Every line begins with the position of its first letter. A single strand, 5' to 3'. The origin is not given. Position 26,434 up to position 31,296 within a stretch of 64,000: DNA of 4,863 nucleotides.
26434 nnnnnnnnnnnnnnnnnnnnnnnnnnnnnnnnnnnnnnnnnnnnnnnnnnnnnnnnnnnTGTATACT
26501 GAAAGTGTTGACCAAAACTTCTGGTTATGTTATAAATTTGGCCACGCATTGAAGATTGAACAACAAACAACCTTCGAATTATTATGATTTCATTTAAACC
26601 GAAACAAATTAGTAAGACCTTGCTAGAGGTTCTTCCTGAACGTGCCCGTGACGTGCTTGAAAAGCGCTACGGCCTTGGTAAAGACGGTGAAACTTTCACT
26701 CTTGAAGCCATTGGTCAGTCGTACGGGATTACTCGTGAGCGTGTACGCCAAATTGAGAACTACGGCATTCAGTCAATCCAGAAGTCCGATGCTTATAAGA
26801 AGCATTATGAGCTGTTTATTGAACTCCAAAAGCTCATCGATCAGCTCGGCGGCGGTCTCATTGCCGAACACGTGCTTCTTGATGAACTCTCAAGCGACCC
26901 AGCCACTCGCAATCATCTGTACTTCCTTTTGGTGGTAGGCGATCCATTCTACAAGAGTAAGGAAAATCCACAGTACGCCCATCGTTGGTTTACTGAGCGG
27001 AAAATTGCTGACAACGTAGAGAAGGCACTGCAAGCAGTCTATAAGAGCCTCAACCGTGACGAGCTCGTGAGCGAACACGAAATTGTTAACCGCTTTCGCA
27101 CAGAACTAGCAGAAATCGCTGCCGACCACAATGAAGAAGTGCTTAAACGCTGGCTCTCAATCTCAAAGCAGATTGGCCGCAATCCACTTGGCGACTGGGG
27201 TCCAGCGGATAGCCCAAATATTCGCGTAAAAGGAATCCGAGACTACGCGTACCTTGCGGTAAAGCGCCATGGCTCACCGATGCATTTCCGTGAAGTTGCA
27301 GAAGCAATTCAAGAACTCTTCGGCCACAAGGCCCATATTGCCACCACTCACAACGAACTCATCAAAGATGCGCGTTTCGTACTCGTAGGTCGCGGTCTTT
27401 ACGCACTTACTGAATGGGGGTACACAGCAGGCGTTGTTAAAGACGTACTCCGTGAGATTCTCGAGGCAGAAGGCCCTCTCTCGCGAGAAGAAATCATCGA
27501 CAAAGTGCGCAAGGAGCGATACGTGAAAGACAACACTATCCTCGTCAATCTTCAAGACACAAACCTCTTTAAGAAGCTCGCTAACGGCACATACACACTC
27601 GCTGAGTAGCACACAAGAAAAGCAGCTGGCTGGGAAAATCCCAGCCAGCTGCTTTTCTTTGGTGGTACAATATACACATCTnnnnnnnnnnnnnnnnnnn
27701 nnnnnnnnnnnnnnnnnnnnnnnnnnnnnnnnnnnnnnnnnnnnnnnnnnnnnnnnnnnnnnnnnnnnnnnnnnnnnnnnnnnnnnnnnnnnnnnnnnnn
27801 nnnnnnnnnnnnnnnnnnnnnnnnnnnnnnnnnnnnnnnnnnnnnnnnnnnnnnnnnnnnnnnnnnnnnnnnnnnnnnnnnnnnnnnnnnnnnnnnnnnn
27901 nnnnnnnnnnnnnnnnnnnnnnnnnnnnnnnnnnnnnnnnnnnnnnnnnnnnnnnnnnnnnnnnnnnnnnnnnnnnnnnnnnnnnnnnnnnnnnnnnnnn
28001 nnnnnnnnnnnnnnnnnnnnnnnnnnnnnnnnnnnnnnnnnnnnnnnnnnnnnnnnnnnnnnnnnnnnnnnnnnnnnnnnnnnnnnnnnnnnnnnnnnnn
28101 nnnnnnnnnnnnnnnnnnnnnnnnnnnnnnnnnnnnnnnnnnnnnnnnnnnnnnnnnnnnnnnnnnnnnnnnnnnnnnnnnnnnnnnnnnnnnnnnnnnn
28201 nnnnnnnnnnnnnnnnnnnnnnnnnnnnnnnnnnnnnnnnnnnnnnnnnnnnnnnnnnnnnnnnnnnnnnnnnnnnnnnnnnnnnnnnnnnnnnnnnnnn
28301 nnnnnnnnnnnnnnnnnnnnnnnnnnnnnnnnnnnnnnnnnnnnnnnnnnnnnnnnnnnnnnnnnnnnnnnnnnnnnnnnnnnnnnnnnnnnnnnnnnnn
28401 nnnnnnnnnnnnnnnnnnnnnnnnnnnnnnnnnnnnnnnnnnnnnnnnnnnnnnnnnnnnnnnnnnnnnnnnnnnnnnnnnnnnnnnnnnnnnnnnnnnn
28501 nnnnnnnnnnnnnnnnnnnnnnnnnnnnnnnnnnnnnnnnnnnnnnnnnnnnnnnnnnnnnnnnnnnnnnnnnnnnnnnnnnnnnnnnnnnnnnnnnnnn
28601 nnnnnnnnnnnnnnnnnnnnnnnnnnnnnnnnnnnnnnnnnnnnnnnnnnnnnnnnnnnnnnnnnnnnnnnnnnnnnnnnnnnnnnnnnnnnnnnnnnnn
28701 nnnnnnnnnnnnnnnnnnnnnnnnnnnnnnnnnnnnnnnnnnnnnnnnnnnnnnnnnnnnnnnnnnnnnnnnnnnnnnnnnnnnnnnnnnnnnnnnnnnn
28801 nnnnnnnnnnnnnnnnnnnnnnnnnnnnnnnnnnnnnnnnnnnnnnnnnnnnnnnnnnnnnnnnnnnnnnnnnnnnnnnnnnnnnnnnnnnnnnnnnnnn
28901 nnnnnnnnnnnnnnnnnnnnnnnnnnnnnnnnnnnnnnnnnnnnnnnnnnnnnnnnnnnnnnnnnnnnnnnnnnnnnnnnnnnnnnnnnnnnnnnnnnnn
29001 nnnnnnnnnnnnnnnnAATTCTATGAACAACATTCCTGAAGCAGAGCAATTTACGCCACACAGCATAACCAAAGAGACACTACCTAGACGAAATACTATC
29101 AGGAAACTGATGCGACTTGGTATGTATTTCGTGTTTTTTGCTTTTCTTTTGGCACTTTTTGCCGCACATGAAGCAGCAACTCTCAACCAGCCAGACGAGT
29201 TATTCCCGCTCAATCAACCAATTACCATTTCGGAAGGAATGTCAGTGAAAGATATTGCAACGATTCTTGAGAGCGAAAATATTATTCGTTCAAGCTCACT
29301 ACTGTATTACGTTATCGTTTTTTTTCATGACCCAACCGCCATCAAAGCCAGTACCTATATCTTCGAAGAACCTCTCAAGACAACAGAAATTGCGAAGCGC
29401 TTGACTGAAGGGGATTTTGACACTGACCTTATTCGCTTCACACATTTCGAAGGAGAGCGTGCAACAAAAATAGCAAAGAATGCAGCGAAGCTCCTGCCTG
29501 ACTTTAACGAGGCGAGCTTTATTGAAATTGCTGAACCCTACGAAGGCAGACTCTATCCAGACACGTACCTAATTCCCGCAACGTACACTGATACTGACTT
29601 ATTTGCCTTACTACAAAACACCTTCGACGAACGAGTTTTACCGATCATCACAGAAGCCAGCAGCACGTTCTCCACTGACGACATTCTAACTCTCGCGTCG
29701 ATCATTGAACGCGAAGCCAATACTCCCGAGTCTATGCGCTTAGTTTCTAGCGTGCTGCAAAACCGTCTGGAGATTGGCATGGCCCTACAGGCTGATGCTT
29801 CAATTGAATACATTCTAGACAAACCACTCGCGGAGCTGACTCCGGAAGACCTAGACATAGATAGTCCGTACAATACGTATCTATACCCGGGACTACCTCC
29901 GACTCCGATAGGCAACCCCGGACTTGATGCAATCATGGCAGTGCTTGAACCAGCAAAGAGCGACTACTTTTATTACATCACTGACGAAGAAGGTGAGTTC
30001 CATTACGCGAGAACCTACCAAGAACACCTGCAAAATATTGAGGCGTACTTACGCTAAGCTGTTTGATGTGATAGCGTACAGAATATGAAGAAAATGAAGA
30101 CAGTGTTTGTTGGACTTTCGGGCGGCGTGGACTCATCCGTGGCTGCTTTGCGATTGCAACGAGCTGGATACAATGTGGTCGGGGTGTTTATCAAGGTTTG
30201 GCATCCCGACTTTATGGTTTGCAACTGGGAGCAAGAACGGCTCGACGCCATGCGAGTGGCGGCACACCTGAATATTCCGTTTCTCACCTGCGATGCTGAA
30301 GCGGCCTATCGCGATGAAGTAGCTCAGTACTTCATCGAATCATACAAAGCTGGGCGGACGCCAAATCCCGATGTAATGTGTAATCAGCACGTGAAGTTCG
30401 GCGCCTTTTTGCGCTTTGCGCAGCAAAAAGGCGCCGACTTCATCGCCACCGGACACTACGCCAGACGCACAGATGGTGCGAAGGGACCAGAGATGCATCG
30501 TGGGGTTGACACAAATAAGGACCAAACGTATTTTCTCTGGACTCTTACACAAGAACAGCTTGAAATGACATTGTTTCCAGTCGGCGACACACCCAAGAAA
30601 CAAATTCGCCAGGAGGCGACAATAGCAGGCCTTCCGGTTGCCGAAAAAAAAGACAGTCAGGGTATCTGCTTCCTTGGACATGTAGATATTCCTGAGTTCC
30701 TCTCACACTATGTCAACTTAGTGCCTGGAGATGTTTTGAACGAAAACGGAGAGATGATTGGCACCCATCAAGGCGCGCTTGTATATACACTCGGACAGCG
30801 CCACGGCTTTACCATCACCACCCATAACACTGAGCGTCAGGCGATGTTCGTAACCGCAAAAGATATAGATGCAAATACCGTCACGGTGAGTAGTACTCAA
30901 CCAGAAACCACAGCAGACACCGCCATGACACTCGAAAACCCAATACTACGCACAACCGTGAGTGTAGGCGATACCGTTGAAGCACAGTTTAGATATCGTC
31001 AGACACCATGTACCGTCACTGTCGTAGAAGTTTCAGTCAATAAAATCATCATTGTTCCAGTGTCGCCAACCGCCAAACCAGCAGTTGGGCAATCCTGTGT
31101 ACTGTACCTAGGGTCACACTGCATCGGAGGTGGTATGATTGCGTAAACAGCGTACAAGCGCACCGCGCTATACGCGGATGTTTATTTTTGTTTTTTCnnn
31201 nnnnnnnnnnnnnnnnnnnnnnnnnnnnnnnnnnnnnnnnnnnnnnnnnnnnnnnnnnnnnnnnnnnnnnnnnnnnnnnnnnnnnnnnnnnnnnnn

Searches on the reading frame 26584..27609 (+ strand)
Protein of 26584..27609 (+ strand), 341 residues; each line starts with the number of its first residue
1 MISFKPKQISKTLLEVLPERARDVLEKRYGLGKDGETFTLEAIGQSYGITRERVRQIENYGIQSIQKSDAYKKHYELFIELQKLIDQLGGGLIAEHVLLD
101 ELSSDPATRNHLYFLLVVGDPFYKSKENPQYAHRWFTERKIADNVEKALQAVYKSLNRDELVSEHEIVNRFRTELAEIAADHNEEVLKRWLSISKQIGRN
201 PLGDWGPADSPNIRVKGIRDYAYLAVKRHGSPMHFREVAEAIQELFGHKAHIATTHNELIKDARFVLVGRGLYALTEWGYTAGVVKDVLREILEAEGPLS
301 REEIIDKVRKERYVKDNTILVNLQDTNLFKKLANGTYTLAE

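Call 29: search_protein_families(library=pfam, proteins=[window:26584-27609:+], max_evalue=0.001)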
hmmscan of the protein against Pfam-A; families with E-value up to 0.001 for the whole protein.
window:26584-27609:+ (341 aa): 3 families
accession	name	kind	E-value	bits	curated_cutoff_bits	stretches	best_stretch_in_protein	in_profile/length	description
PF04545.22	Sigma70_r4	-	3.1e-15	55.9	24.1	1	13-67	1-50/50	Sigma-70, region 4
PF05066.19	HARE-HTH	-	3.4e-10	40.6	25.9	1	224-278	9-71/71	HB1, ASXL, restriction endonuclease HTH domain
PF11784.13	DUF3320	-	0.00056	20.3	25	0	283-310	10-37/50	Protein of unknown function (DUF3320)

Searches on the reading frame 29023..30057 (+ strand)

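Call 29: search_protein_families(library=pfam, proteins=[window:29023-30057:+], max_evalue=0.001)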
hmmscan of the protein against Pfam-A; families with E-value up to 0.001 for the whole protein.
window:29023-30057:+ (344 aa): 1 family
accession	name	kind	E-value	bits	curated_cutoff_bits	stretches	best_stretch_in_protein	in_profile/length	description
PF02618.21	YceG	-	2.2e-70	237.7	32.4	1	67-340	1-274/275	YceG-like family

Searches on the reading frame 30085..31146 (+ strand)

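Call 29: search_protein_families(library=pfam, proteins=[window:30085-31146:+], max_evalue=0.001)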
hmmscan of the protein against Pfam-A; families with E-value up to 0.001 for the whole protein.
window:30085-31146:+ (353 aa): 4 families
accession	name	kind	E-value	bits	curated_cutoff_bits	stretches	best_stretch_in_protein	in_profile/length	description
PF03054.22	tRNA_Me_trans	-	4.7e-73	245.6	20.6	1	6-198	2-201/202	tRNA methyl transferase HUP domain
PF20259.3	tRNA_Me_trans_M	-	5.6e-17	61.5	27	1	204-269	2-65/66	tRNA methyl transferase PRC-barrel domain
PF20258.4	tRNA_Me_trans_C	-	2.5e-08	34.6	20.6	1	297-352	22-77/77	Aminomethyltransferase beta-barrel domain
PF02540.23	NAD_synthase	-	0.00015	21.5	21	1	3-76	17-86/242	NAD synthase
